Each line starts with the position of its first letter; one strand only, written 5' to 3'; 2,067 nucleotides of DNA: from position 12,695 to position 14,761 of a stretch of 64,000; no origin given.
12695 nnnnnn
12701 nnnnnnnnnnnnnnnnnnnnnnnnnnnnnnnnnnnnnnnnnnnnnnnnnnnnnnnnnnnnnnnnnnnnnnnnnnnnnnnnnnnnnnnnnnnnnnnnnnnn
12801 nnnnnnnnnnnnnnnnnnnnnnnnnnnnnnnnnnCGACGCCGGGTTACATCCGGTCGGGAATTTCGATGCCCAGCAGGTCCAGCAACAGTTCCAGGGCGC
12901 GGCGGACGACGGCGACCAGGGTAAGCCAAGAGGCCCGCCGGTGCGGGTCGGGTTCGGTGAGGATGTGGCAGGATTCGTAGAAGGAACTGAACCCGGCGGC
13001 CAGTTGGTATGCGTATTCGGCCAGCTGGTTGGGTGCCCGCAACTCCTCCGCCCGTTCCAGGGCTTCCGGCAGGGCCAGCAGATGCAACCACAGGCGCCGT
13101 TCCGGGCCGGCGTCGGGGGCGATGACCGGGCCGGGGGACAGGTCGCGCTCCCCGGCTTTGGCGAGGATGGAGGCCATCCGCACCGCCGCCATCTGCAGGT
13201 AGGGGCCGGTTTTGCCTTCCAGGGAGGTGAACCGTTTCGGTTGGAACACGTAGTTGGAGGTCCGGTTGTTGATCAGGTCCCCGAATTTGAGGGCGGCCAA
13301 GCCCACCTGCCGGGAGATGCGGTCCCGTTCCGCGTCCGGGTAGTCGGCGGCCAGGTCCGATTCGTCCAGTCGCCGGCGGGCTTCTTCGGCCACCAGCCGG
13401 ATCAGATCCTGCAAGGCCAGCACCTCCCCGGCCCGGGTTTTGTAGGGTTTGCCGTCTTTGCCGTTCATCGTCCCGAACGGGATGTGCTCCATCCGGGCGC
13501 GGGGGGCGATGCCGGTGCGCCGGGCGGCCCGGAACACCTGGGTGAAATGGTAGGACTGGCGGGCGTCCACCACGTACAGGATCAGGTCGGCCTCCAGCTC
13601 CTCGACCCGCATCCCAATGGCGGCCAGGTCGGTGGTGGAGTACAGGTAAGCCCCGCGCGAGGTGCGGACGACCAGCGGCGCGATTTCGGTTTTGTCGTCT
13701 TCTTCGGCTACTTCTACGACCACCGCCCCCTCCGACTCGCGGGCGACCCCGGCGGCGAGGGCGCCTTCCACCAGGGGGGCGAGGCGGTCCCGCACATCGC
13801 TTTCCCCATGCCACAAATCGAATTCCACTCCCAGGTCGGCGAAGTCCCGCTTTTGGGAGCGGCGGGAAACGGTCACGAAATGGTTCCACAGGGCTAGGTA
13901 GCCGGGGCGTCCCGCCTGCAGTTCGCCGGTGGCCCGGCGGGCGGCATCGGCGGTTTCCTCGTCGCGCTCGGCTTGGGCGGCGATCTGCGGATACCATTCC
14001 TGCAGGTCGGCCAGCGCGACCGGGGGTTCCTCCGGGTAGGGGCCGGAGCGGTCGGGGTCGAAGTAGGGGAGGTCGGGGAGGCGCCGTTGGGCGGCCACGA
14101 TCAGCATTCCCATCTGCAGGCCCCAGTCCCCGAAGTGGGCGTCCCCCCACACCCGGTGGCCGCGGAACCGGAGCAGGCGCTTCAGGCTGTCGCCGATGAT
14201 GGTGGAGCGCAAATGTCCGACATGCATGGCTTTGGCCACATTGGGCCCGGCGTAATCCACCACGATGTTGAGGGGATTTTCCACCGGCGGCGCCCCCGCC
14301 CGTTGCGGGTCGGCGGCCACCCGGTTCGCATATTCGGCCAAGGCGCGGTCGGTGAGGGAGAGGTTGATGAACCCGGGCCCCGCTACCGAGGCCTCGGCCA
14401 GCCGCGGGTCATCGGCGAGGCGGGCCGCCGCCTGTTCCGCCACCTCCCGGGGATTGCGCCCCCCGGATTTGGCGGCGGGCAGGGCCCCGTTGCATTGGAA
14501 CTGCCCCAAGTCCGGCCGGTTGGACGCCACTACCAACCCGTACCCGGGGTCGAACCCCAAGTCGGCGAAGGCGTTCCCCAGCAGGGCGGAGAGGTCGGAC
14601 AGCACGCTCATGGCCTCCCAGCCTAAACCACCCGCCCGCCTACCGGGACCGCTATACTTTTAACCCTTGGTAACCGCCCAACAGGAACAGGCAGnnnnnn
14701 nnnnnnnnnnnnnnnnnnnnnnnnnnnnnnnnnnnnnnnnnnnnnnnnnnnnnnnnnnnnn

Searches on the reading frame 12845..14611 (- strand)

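Call 25: search_protein_families(library=pfam, proteins=[window:12845-14611:-], max_evalue=0.0001)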
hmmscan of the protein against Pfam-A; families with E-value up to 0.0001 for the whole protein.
window:12845-14611:- (588 aa): 3 families
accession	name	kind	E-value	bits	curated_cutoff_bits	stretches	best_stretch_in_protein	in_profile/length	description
PF00750.26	tRNA-synt_1d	-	1.2e-78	265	23.3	1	114-457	20-348/349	tRNA synthetases class I (R), catalytic domain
PF05746.21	DALR_1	-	9.7e-25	87.4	22.3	1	472-588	1-117/117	DALR anticodon binding domain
PF03485.21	Arg_tRNA_synt_N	-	9.7e-15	55.4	21.5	1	10-86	6-85/85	Arginyl tRNA synthetase N terminal domain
